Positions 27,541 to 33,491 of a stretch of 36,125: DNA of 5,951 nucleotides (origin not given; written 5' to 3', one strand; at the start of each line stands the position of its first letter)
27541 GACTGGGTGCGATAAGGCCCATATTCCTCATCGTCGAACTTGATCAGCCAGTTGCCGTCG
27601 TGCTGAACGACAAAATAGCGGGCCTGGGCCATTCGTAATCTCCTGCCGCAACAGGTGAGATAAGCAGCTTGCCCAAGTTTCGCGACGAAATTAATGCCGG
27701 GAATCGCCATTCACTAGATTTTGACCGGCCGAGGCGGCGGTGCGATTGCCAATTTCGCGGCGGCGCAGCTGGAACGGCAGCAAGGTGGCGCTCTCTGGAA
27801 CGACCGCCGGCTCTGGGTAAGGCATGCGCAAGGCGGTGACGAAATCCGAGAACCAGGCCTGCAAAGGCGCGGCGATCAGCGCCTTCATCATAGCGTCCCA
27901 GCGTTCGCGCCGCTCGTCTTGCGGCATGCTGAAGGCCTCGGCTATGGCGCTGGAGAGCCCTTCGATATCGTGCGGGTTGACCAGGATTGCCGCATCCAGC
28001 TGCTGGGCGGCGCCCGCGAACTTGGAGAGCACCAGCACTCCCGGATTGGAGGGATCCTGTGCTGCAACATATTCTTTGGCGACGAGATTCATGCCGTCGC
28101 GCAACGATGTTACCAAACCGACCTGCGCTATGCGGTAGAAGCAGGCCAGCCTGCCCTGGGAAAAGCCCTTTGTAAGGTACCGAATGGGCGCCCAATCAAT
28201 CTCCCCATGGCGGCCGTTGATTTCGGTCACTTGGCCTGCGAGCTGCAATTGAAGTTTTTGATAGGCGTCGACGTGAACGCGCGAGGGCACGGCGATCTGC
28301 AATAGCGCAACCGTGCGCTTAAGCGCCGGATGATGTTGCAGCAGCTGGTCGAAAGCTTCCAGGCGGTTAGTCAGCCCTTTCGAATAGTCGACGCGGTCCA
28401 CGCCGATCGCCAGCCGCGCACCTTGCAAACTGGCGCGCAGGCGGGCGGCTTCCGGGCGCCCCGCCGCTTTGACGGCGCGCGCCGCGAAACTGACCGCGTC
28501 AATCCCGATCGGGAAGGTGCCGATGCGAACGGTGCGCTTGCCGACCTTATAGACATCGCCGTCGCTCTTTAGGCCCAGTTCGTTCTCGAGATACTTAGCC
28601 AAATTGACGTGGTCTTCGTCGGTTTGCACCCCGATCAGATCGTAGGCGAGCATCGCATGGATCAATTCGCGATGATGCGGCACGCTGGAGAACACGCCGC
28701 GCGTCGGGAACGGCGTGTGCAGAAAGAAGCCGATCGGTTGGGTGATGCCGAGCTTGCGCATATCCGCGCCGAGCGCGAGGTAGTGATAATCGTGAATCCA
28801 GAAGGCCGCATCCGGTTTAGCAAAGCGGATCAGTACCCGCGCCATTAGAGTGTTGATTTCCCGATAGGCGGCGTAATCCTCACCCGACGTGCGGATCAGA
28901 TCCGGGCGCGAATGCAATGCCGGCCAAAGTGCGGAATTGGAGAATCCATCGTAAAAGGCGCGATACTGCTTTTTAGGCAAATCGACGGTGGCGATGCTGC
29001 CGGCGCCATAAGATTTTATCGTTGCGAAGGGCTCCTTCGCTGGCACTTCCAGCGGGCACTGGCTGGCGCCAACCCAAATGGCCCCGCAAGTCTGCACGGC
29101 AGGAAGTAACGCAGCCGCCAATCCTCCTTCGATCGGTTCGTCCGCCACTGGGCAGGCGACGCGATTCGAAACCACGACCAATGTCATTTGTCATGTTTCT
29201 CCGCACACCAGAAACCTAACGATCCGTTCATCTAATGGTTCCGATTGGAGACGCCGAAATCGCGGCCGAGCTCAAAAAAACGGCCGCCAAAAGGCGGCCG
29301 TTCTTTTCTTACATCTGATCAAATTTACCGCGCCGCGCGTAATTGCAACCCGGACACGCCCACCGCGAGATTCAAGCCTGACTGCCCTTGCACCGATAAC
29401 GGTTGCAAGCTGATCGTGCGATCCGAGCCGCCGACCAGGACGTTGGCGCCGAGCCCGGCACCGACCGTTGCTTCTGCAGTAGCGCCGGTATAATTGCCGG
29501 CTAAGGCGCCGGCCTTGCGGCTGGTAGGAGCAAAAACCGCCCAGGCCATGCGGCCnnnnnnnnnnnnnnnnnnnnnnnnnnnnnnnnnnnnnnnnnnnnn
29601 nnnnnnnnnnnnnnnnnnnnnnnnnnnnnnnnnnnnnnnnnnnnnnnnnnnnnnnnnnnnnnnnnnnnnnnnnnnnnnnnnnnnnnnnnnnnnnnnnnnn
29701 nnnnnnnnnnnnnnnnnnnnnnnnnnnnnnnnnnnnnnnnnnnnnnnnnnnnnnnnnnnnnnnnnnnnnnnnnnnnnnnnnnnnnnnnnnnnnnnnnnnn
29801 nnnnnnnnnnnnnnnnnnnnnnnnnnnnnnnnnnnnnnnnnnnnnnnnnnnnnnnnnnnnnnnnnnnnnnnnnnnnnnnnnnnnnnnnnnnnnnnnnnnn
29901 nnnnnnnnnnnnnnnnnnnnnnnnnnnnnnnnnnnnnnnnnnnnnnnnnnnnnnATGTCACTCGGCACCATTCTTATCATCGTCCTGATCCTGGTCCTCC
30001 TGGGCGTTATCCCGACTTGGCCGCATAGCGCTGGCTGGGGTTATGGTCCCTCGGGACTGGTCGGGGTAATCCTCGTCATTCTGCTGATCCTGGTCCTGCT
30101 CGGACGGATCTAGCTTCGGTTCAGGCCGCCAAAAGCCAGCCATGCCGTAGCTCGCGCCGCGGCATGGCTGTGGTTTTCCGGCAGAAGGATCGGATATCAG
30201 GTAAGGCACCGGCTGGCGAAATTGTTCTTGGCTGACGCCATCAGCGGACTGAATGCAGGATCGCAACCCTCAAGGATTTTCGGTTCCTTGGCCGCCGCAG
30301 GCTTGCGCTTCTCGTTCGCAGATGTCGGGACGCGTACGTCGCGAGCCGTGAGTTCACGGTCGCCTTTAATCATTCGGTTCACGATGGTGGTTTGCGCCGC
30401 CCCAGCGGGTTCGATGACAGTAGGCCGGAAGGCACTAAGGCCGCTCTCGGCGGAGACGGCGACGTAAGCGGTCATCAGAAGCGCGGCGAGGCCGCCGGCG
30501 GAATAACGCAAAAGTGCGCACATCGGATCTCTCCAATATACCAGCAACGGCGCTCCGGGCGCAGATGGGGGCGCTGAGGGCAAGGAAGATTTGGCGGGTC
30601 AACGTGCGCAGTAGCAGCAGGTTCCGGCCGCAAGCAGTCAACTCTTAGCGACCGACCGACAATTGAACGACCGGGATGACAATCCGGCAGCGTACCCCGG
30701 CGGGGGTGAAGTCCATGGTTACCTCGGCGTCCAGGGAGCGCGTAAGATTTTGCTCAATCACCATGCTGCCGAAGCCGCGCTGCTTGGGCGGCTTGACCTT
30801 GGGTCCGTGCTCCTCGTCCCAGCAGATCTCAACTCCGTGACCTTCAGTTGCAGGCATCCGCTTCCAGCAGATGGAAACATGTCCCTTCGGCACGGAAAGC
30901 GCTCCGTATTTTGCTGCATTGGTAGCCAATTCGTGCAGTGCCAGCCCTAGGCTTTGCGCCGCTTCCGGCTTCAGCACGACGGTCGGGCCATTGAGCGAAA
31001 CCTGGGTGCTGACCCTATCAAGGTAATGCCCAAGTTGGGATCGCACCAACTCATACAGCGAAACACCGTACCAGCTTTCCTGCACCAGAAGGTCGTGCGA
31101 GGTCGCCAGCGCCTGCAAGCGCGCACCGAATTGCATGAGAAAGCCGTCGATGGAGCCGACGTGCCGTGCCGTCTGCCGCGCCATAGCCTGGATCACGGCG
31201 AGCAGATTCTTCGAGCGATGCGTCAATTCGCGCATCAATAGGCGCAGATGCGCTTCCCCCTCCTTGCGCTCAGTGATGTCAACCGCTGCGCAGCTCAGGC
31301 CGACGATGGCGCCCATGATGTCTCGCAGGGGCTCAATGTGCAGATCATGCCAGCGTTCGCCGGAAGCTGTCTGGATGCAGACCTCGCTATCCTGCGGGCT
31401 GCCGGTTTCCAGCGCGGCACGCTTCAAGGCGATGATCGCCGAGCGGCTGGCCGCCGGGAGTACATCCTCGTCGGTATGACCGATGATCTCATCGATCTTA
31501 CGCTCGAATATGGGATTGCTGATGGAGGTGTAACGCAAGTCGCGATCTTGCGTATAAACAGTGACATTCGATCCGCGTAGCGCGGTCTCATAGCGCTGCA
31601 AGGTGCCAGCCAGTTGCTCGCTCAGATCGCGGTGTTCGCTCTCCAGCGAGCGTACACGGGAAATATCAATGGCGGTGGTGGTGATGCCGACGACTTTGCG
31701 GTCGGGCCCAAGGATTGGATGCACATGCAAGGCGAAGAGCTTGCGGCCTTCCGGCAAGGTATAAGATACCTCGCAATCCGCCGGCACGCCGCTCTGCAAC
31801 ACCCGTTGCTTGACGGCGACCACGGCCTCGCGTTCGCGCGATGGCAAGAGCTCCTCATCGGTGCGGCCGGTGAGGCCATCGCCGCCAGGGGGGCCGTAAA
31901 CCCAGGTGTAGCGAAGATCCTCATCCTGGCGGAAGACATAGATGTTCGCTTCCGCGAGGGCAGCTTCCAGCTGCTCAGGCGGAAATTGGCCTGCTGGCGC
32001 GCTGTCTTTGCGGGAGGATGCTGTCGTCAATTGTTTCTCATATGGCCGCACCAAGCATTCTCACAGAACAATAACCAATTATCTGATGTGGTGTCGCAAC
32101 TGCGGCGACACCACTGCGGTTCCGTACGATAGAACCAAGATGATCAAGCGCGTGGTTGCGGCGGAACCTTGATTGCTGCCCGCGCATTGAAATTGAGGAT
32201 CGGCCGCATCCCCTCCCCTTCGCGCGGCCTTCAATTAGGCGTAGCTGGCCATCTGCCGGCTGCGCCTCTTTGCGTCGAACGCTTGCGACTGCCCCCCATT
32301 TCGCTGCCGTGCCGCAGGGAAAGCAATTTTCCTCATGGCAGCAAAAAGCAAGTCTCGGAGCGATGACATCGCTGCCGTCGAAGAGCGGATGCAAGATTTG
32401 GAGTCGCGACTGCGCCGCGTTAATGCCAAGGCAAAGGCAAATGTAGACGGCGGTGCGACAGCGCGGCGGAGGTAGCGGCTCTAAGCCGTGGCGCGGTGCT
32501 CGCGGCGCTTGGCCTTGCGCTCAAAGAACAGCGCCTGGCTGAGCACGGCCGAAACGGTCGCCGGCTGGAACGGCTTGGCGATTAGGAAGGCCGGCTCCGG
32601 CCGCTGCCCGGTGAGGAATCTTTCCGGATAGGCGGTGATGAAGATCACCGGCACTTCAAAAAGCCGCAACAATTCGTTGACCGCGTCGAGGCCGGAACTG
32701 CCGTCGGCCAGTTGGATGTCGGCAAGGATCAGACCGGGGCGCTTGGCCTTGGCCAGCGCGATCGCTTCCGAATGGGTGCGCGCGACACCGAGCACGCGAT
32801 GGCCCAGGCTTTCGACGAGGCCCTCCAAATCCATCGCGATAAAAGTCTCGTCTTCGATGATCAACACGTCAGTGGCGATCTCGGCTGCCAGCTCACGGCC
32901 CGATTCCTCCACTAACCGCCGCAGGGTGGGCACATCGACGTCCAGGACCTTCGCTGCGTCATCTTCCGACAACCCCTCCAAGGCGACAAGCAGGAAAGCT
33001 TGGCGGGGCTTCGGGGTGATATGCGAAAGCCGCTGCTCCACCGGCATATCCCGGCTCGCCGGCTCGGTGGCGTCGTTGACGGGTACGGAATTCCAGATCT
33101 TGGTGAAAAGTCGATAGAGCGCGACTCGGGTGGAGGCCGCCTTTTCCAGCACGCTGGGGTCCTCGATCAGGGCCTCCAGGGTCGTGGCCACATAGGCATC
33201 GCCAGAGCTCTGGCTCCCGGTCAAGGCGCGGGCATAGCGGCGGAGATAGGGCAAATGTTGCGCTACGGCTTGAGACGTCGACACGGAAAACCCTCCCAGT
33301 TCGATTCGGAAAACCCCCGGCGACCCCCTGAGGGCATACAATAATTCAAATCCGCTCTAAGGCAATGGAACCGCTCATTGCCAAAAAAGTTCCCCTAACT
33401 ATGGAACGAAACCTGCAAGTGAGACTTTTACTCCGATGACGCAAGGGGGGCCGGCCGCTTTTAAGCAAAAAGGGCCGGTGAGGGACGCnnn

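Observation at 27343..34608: Statistical over-representation of EcfG promoter motifs: a physically clustered GSR regulon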

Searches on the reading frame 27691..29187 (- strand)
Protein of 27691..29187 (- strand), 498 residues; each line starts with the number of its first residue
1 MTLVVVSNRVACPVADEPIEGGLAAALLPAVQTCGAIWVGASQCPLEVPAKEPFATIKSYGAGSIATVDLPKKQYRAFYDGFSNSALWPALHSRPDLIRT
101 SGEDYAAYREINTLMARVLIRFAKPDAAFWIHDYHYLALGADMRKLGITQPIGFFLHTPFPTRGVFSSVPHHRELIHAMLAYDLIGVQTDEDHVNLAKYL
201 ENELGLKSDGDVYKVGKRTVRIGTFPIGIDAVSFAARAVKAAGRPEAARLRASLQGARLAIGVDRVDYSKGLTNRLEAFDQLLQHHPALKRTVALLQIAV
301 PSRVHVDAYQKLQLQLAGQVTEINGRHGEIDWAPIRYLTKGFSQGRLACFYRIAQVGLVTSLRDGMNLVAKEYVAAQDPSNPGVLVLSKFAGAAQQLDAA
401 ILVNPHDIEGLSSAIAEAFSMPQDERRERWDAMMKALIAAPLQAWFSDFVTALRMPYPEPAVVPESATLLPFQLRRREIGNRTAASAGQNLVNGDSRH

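Call 5: search_protein_families(library=pfam, proteins=[window:27691-29187:-], max_evalue=0.01)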
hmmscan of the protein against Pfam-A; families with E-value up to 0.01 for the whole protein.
window:27691-29187:- (498 aa): 2 families
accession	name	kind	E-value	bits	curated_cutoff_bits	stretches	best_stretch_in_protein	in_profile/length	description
PF00982.27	Glyco_transf_20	-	3.7e-108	362.7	32.5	1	20-453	31-471/473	Glycosyltransferase family 20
PF00534.26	Glycos_transf_1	-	0.0069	16.4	26.4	0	343-431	82-166/172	Glycosyl transferases group 1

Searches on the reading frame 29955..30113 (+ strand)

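Call 9: search_protein_families(library=pfam, proteins=[window:29955-30113:+], max_evalue=0.01)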
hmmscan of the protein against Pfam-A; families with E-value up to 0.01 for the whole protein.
window:29955-30113:+ (52 aa): 1 family
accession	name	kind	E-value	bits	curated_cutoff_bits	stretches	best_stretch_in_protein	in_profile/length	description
PF11752.14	DUF3309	-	3.1e-22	78.9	22.3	1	3-52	1-50/50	Protein of unknown function (DUF3309)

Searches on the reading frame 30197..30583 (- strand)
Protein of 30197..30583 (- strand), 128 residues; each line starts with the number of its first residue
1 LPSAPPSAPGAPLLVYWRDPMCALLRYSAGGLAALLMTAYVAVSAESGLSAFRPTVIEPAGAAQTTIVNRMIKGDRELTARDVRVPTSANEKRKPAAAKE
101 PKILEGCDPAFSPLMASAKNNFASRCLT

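Call 5: search_protein_families(library=pfam, proteins=[window:30197-30583:-], max_evalue=0.01)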
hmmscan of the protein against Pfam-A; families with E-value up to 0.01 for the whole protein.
window:30197-30583:- (128 aa): 0 families

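Call 55: search_protein_families(library=pfam, proteins=[window:30197-30523:-], max_evalue=0.01)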
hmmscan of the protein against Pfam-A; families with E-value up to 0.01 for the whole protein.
window:30197-30523:- (108 aa): 0 families

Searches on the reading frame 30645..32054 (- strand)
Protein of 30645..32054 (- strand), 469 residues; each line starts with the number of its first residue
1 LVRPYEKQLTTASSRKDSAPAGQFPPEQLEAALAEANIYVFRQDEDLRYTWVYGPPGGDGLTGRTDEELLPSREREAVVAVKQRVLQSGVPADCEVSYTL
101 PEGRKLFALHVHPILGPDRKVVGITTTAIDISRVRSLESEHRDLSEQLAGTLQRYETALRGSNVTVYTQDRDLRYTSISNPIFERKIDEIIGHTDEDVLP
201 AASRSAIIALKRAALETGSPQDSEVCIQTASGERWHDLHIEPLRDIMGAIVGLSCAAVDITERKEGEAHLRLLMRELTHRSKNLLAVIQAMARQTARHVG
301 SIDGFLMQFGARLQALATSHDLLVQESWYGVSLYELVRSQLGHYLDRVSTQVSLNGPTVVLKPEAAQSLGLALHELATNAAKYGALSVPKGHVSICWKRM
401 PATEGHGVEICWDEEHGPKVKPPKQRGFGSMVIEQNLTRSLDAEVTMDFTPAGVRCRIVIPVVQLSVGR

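Call 5: search_protein_families(library=pfam, proteins=[window:30645-32054:-], max_evalue=0.01)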
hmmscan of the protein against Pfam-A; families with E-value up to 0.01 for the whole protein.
window:30645-32054:- (469 aa): 7 families
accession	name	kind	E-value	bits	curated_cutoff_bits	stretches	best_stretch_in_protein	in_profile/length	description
PF07536.20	HWE_HK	-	1.3e-25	90.4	22.8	1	276-358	1-83/83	HWE histidine kinase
PF08448.16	PAS_4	-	3.2e-24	85.7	23.1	2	163-265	5-110/110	PAS fold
PF13581.12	HATPase_c_2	-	0.00028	21.3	27.4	1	360-423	23-84/127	Histidine kinase-like ATPase domain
PF13426.13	PAS_9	-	0.00044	20.9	27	0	183-262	24-103/103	PAS domain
PF07568.18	HisKA_2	-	0.00046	20.7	22.3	1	276-336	1-64/76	Histidine kinase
PF13596.12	PAS_10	-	0.0013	19.8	22.1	0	173-261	22-106/106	PAS domain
PF00989.32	PAS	-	0.0042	17.5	22.6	0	183-260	34-113/113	PAS fold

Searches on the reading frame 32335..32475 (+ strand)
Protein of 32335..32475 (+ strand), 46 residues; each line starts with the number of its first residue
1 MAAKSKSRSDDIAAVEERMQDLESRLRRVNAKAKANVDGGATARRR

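Call 67: search_protein_families(library=pfam, proteins=[window:32335-32475:+], max_evalue=0.01)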
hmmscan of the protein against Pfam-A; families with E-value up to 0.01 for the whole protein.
window:32335-32475:+ (46 aa): 1 family
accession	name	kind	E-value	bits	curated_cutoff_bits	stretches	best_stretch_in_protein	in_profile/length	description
PF23991.1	DUF7310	-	0.0045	17.9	40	1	5-35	25-55/83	Coiled-coil region of unknown function (DUF7310)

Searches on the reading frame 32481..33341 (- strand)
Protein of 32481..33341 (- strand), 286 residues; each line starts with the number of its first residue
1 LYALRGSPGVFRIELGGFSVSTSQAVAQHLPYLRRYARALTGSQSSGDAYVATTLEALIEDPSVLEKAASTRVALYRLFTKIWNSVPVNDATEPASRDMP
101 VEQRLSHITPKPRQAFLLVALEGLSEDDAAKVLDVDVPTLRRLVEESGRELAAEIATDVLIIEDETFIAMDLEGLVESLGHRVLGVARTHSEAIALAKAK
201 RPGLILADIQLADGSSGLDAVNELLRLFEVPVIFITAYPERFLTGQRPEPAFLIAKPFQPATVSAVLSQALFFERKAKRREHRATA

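Call 5: search_protein_families(library=pfam, proteins=[window:32481-33341:-], max_evalue=0.01)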
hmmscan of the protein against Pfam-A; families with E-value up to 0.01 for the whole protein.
window:32481-33341:- (286 aa): 4 families
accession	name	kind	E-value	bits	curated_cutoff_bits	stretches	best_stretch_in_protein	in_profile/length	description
PF22029.2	PhyR_sigma2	-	9.5e-27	93.2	27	1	26-79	1-54/55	Sigma2 domain of PhyR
PF22233.2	PhyR_sigma-like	-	1.6e-17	63.5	27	1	105-153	1-49/50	Response regulator PhyR, sigma-like domain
PF00072.30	Response_reg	-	5.4e-12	46.3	30.2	1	159-260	1-103/111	Response regulator receiver domain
PF08281.18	Sigma70_r4_2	-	8.4e-08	32.2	25.7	1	101-143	4-46/54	Sigma-70, region 4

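Call 13: find_related_loci(query=window:32481-33284:-, collection=genome_contigs, flank=10000)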
Query window:32481-33284:- (267 aa) in genome_contigs; peptide patterns used: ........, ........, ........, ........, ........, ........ (x = any residue, [..] = any of these).
599 stretches matched a pattern (row limit reached: there are more); 516 encode a relative of the query (tblastn E <= 1e-3); the best 80 are kept; 80 distinct loci.
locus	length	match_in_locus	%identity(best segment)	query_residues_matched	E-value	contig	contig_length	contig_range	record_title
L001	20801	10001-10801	99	1-267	3e-172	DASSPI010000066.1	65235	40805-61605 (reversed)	MAG TPA_asm: Xanthobacteraceae bacterium isolate SMAG_U1274 k141_839119, whole genome shotgun sequence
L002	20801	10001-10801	98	1-267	4e-171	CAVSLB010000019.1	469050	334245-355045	MAG: uncultured Alphaproteobacteria bacterium isolate MFD09206.bin.2.96 genome assembly, contig: contig_7822, whole geno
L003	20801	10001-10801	88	1-267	1e-156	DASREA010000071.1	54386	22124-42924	MAG TPA_asm: Xanthobacteraceae bacterium isolate SMAG_U9994 k141_2091330, whole genome shotgun sequence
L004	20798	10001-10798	85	1-266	2e-150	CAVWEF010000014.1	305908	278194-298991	MAG: uncultured Alphaproteobacteria bacterium isolate MFD09286.bin.2.79 genome assembly, contig: contig_56368, whole gen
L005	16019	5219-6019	86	1-267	7e-150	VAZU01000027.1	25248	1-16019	MAG: Alphaproteobacteria bacterium isolate AP_16 14_1009_16_40cm_scaffold_26599, whole genome shotgun sequence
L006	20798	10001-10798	84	1-266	3e-149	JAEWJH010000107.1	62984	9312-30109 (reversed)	MAG: Proteobacteria bacterium isolate OH_PBrB_143 k127_1003652, whole genome shotgun sequence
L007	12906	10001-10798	84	1-266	1e-147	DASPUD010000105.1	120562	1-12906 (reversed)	MAG TPA_asm: Pseudolabrys sp. isolate SMAG_U12294 k141_501090, whole genome shotgun sequence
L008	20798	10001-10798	84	1-266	3e-147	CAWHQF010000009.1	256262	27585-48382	MAG: uncultured Alphaproteobacteria bacterium isolate MFD08447.bin.2.2 genome assembly, contig: contig_20451, whole geno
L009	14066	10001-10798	85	1-265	7e-147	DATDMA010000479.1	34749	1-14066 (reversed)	MAG TPA_asm: Pseudolabrys sp. isolate SMAG_U398 k141_69863, whole genome shotgun sequence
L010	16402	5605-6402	83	1-266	3e-146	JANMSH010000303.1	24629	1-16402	MAG: Hyphomicrobiales bacterium isolate SOY_29_metabat_473 SOY_29_k141_3423959, whole genome shotgun sequence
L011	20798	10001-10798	83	1-266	1e-146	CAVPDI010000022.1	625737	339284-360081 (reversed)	MAG: uncultured proteobacterium isolate MFD00031.bin.2.90 genome assembly, contig: contig_6005, whole genome shotgun seq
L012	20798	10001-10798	83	1-266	3e-146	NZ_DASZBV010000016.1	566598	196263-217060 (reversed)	MAG: Pseudolabrys sp. isolate SMAG_U6424 k141_41398, whole genome shotgun sequence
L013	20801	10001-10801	83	1-267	5e-146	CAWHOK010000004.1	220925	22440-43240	MAG: uncultured Alphaproteobacteria bacterium isolate MFD01213.bin.2.110 genome assembly, contig: contig_48416, whole ge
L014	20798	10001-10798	83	1-266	3e-146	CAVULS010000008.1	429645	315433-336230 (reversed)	MAG: uncultured Alphaproteobacteria bacterium isolate MFD06435.bin.2.101 genome assembly, contig: contig_46378, whole ge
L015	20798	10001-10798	84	1-266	1e-145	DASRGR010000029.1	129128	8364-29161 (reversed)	MAG TPA_asm: Pseudolabrys sp. isolate SMAG_U10063 k141_1536897, whole genome shotgun sequence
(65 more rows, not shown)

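Call 50: search_solved_structures(query=window:32481-33284:-, max_evalue=0.00001)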
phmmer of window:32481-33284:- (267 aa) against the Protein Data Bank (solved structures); distinct sequences matched with E-value up to 0.00001: 26.
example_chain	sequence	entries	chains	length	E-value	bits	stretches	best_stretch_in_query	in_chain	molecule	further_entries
4g97_A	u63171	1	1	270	1.9e-88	299.6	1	2-263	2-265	Response regulator receiver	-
5uxw_A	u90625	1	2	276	8.6e-86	290.9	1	1-260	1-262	Sensory transduction regulatory protein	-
4qic_A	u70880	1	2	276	5.4e-85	288.3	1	1-260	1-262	Sensory transduction regulatory protein, Anti-anti-sigma factor PhyR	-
5uxv_A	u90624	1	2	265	6.2e-85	288.1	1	1-260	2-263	Sensory transduction regulatory protein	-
3n0r_A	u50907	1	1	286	3.1e-79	269.4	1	7-257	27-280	Response regulator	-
9by5_A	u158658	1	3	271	7.6e-75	255.1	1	4-255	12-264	Response regulator receiver protein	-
9cb6_A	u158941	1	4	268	1.1e-73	251.3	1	4-255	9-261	Response regulator receiver protein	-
2n9u_A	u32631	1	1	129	3e-44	154.9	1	137-256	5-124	Response regulator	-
3t0y_A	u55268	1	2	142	2.6e-28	102.7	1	4-138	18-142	Response regulator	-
2lfw_A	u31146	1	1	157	2.6e-27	99.5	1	1-134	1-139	PhyR sigma-like domain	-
1s8n_A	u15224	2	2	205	1.1e-11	48.4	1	134-245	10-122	putative antiterminator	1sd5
3cg0_A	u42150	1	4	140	1.4e-11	47.9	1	136-259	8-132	Response regulator receiver modulated diguanylate cyclase with PAS/PAC sensor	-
9xzo_A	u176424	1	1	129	7.3e-10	42.4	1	139-250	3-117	De novo protein M1X0B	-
2lpm_A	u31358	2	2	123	3.2e-09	40.3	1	138-250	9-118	Two-component response regulator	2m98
4iga_A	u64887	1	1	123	7.1e-09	39.1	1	137-249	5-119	Chemotaxis protein CheY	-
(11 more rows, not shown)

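Call 55: search_protein_families(library=pfam, proteins=[L001:4729-5214:-, L001:5357-5929:+, L001:3690-4655:-, L001:292-1485:-, L001:2512-3030:+, L001:1442-1945:+], max_evalue=0.01)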
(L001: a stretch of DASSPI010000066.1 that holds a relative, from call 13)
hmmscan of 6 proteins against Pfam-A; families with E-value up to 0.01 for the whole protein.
L001:4729-5214:- (161 aa): 2 families
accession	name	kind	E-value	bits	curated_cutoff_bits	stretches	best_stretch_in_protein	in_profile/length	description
PF04120.17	Iron_permease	-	1.7e-49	167.4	25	1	30-151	1-122/128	Low affinity iron permease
PF00210.30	Ferritin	-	0.0009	19.6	24.5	0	124-156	25-57/142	Ferritin-like domain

L001:5357-5929:+ (190 aa): 1 family
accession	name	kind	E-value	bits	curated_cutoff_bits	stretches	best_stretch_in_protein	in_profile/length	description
PF05974.18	DUF892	-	2.6e-58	197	23.7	1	31-187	1-158/159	Domain of unknown function (DUF892)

L001:3690-4655:- (321 aa): 0 families

L001:292-1485:- (397 aa): 1 family
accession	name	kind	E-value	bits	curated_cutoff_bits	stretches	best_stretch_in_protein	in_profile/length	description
PF00109.32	ketoacyl-synt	-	2e-15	57.5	20.8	1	9-250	5-250/252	Beta-ketoacyl synthase, N-terminal domain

L001:2512-3030:+ (172 aa): 1 family
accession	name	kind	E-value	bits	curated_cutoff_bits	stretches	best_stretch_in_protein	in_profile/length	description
PF03330.24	DPBB_1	-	8.3e-20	71.3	28.8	1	79-164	3-82/83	Lytic transglycolase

L001:1442-1945:+ (167 aa): 0 families

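Call 67: search_protein_families(library=pfam, proteins=[L001:10808-11164:-], max_evalue=0.01)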
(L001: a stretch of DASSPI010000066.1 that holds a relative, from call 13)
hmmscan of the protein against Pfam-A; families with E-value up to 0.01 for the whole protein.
L001:10808-11164:- (118 aa): 0 families
